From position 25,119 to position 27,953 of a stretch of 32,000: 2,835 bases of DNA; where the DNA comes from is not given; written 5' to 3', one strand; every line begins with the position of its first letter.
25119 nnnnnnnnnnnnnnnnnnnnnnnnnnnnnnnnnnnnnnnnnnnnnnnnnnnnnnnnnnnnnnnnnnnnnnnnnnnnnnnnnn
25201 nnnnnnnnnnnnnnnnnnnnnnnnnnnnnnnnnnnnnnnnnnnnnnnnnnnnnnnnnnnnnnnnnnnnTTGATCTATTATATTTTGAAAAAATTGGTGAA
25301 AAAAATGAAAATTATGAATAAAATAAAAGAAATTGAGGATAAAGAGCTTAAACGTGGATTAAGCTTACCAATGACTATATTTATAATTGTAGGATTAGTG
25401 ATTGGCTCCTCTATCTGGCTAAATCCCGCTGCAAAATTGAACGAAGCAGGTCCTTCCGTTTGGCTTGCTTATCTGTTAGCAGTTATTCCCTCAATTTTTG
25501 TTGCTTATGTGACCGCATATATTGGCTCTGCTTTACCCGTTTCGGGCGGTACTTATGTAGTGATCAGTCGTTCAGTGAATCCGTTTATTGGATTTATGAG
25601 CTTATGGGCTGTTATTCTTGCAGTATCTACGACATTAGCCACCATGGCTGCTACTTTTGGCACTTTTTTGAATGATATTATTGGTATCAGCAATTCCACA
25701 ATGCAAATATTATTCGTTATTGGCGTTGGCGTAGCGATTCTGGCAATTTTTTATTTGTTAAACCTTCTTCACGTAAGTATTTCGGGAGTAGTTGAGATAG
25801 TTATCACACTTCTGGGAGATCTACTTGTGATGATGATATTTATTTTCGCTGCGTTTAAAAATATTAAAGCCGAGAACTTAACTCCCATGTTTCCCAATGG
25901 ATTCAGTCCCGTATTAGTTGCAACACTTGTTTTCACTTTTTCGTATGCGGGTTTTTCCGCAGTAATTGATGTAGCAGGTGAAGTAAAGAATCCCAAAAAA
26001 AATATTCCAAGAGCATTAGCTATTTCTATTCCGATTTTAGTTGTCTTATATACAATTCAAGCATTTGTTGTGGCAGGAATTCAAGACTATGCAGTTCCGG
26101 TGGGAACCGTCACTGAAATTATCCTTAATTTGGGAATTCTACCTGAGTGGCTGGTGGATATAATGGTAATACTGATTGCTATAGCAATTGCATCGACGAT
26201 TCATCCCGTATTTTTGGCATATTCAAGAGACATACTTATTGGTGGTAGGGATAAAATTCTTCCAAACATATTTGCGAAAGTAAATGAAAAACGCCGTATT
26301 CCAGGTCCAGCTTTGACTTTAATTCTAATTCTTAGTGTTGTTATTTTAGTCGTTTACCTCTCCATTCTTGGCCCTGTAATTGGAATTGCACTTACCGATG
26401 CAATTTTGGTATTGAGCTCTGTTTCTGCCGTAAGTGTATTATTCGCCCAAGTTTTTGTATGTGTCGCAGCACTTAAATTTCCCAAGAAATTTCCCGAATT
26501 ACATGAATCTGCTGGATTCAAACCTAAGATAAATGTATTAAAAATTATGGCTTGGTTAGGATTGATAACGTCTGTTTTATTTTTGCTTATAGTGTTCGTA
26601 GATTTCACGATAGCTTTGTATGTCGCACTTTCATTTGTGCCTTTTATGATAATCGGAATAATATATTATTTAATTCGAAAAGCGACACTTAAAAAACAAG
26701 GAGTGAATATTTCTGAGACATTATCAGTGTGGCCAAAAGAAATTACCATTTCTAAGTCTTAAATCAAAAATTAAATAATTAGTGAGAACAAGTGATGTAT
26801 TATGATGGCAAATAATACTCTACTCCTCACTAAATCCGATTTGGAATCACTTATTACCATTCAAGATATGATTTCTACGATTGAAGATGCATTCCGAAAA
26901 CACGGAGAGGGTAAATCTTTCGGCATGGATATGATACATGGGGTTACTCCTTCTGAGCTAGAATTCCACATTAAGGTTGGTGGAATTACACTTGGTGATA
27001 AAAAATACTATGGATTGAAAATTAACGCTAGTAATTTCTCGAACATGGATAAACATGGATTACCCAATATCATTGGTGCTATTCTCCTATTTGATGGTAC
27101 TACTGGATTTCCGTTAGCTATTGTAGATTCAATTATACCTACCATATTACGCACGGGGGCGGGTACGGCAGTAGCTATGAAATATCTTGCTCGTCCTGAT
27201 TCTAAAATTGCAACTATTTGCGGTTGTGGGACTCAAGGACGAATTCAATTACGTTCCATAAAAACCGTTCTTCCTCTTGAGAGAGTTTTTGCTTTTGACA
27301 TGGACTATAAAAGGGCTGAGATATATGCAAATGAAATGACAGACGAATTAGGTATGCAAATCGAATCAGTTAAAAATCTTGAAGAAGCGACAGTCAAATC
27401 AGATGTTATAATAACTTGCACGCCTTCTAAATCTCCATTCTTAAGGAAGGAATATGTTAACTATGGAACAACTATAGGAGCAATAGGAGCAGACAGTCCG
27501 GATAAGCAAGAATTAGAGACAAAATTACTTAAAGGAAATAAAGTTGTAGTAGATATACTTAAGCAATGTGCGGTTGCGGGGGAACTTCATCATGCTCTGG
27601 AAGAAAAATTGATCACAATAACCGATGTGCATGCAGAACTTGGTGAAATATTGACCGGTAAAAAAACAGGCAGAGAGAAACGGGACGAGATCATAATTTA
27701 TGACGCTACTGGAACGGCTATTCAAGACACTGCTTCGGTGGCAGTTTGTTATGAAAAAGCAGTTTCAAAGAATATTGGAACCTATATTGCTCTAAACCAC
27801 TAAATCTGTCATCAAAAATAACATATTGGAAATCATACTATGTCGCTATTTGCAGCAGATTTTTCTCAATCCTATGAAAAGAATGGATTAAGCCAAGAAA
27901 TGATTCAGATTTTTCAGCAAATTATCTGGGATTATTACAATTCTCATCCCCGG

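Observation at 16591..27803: Self-contained TetR-controlled catabolic system: three transcription units, nine genes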

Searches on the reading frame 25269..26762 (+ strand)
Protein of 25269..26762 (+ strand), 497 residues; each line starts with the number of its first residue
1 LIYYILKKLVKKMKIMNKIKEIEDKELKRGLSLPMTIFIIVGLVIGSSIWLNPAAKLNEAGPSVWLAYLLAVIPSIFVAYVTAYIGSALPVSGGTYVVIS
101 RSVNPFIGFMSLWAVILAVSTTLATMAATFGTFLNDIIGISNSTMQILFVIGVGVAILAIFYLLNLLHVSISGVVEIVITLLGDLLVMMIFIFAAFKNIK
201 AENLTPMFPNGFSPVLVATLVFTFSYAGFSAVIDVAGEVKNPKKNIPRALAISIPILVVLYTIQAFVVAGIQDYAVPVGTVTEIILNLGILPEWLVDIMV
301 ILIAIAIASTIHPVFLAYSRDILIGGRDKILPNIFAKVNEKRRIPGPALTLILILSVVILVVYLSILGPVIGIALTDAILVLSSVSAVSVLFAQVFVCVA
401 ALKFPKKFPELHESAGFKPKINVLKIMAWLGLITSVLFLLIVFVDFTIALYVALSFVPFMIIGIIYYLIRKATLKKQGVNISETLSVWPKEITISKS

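Call 3: search_protein_families(library=pfam, proteins=[window:25269-26762:+], max_evalue=0.01)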
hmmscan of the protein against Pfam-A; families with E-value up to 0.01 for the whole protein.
window:25269-26762:+ (497 aa): 3 families
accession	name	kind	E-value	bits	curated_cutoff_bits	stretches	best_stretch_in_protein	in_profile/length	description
PF13520.12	AA_permease_2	-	6e-44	151.1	27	1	31-445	1-407/427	Amino acid permease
PF00324.27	AA_permease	-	7.6e-31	107.7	24.6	1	37-472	3-463/470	Amino acid permease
PF03845.19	Spore_permease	-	1e-10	41.5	23.4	1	31-270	2-232/321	Spore germination protein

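Call 7: search_protein_families(library=ncbifam, proteins=[window:25269-26762:+], max_evalue=0.001)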
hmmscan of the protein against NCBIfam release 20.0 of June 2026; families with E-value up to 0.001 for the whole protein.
window:25269-26762:+ (497 aa): 26 families (the best 25 are shown)
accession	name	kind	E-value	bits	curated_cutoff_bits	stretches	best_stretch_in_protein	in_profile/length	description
TIGR00909.1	2A0306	subfamily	6.8e-41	140.6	556.8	1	27-469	1-428/429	amino acid transporter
NF053761.1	BrChAATpBcaP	equivalog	6.6e-31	107.8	690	1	10-469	2-450/460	branched-chain amino acid transporter BcaP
TIGR00911.1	2A0308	subfamily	1.6e-21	76.3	701.8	1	20-467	37-477/505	L-type amino acid transporter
TIGR00908.1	2A0305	equivalog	6.8e-20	71.4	381.75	1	25-477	3-437/442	ethanolamine permease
NF008272.0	PRK11049.1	equivalog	8.7e-18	64.5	732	1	10-476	2-467/470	D-serine/D-alanine/glycine transporter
TIGR00906.1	2A0303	subfamily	3.6e-17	62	681.7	1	12-397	15-430/602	cationic amino acid transport permease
NF008466.1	PRK11357.1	equivalog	2.4e-15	56.4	800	1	23-373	2-357/446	fructoselysine/psicoselysine transporter FrlA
NF007876.0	PRK10580.1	equivalog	3e-15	56.1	736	1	24-473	4-452/457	proline-specific permease ProY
NF008484.0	PRK11387.1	equivalog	4.4e-15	55.6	716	1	18-472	3-458/471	S-methylmethionine permease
NF008245.0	PRK11021.1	equivalog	4.7e-13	48.9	284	1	26-364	3-336/419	L-methionine/branched-chain amino acid transporter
NF047867.1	AA_transp_ThrP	exception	1.1e-12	47.7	850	1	23-470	4-449/461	bifunctional threonine/serine APC transporter ThrP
NF007929.0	PRK10644.1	equivalog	6.5e-12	44.9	574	1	33-480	13-437/445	arginine/agmatine antiporter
NF040513.1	antiport_TyrP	equivalog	7.1e-12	44.7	630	1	70-464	41-445/465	tyrosine-tyramine antiporter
TIGR01773.1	GABAperm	equivalog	9.4e-12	44.4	678.1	1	33-444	17-424/452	GABA permease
NF008016.0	PRK10746.1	equivalog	1.7e-11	43.9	799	1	24-470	5-449/461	amino acid permease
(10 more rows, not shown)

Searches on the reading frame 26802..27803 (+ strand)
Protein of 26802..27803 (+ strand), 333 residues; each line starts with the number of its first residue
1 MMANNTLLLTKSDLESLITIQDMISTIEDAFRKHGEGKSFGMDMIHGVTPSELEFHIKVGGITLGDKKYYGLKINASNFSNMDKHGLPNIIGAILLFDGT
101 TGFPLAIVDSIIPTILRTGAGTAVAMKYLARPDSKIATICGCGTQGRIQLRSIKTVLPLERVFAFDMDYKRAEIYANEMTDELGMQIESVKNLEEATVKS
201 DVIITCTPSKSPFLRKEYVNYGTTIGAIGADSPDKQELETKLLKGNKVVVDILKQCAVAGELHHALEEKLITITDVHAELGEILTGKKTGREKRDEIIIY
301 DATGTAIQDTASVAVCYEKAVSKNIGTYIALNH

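Call 3: search_protein_families(library=pfam, proteins=[window:26802-27803:+], max_evalue=0.01)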
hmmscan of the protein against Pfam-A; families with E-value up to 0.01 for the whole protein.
window:26802-27803:+ (333 aa): 2 families
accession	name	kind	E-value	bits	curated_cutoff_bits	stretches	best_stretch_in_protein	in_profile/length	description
PF02423.21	OCD_Mu_crystall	-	5.5e-70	236.3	24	1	6-323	3-313/314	Ornithine cyclodeaminase/mu-crystallin family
PF01488.26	Shikimate_DH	-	0.00036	21.1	24.3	1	133-220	11-96/138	Shikimate / quinate 5-dehydrogenase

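Call 7: search_protein_families(library=ncbifam, proteins=[window:26802-27803:+], max_evalue=0.001)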
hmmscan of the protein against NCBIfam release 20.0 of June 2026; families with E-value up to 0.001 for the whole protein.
window:26802-27803:+ (333 aa): 14 families
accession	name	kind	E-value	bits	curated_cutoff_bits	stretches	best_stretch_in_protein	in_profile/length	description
TIGR02371.1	ala_DH_arch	equivalog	2.1e-79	267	409.15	1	6-331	2-324/325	alanine dehydrogenase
NF006141.0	PRK08291.1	equivalog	3.5e-68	230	408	1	7-329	5-328/330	cyclodeaminase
TIGR02992.1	ectoine_eutC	equivalog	4.9e-61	206.6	471.65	1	8-328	3-324/326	ectoine utilization protein EutC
NF006379.0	PRK08618.1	equivalog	2.5e-58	198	417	1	7-329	2-324/326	ornithine cyclodeaminase family protein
NF045643.1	ImmsucRedBhcD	equivalog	8.4e-53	179.8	500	1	9-329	4-319/321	iminosuccinate reductase BhcD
NF004793.0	PRK06141.1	equivalog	9.8e-48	162.7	322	1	66-320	58-311/314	bifunctional Delta(1)-pyrroline-2-carboxylate/Delta(1)-piperideine-2-carboxylate reductase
NF005296.0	PRK06823.1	equivalog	2e-45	155.1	438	1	54-318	50-311/315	ornithine cyclodeaminase family protein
NF005762.1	PRK07589.1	equivalog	6.5e-44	150.3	350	1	62-331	54-320/334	ornithine cyclodeaminase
TIGR03944.1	dehyd_SbnB_fam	equivalog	2.4e-39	135.3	326.9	1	7-329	2-324/327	2,3-diaminopropionate biosynthesis protein SbnB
NF004848.0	PRK06199.1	subfamily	8.7e-30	104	362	1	67-331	89-372/379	tyramine oxidase subunit B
NF005603.0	PRK07340.1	equivalog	9e-26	90.8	266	1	84-319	77-302/307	delta(1)-pyrroline-2-carboxylate reductase family protein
NF005011.0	PRK06407.1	subfamily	2.7e-20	72.8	337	1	10-279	6-267/302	ornithine cyclodeaminase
NF045512.1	PyrPipCarbRedLhpI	equivalog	2.2e-19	69.7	400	1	83-316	72-293/298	bifunctional Delta(1)-pyrroline-2-carboxylate/Delta(1)-piperideine-2-carboxylate reductase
TIGR01035.1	hemA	equivalog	0.00048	19.2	209.55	1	125-220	171-261/416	glutamyl-tRNA reductase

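Call 29: search_solved_structures(query=window:26802-27803:+, max_evalue=1e-20)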
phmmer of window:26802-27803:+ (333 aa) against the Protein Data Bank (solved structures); distinct sequences matched with E-value up to 1e-20: 12.
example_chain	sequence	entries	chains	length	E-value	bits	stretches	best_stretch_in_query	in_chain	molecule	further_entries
1vll_A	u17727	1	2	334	3.8e-67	229.7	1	5-329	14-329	alanine dehydrogenase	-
1omo_A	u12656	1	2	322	4e-67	229.6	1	5-329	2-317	alanine dehydrogenase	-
6t3e_A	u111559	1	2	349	7.2e-58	199.2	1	5-330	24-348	DELTA1-pyrroline-2-carboxylate reductase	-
6rqa_A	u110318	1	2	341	3.4e-35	124.7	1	6-326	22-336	iminosuccinate reductase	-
4m54_A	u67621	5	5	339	4.9e-34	120.9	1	65-330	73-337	Putative ornithine cyclodeaminase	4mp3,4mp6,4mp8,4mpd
5yu0_A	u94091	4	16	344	3.9e-29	104.8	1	78-333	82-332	Lysine cyclodeaminase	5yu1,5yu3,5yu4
5gzi_B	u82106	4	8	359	4.4e-29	104.6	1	78-333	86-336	Lysine cyclodeaminase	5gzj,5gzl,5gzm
7rbp_A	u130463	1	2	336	1.4e-28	103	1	5-318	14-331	Ornithine cyclodeaminase/mu-crystallin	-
1u7h_A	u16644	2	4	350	4.3e-24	88.2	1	56-330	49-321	ornithine cyclodeaminase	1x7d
2i99_A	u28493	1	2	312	1.4e-23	86.5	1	88-318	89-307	Mu-crystallin homolog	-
4bv8_A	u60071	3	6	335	8.7e-23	84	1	86-319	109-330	THIOMORPHOLINE-CARBOXYLATE DEHYDROGENASE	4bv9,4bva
3hdj_A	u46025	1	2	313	1.4e-21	80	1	93-321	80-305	Probable ornithine cyclodeaminase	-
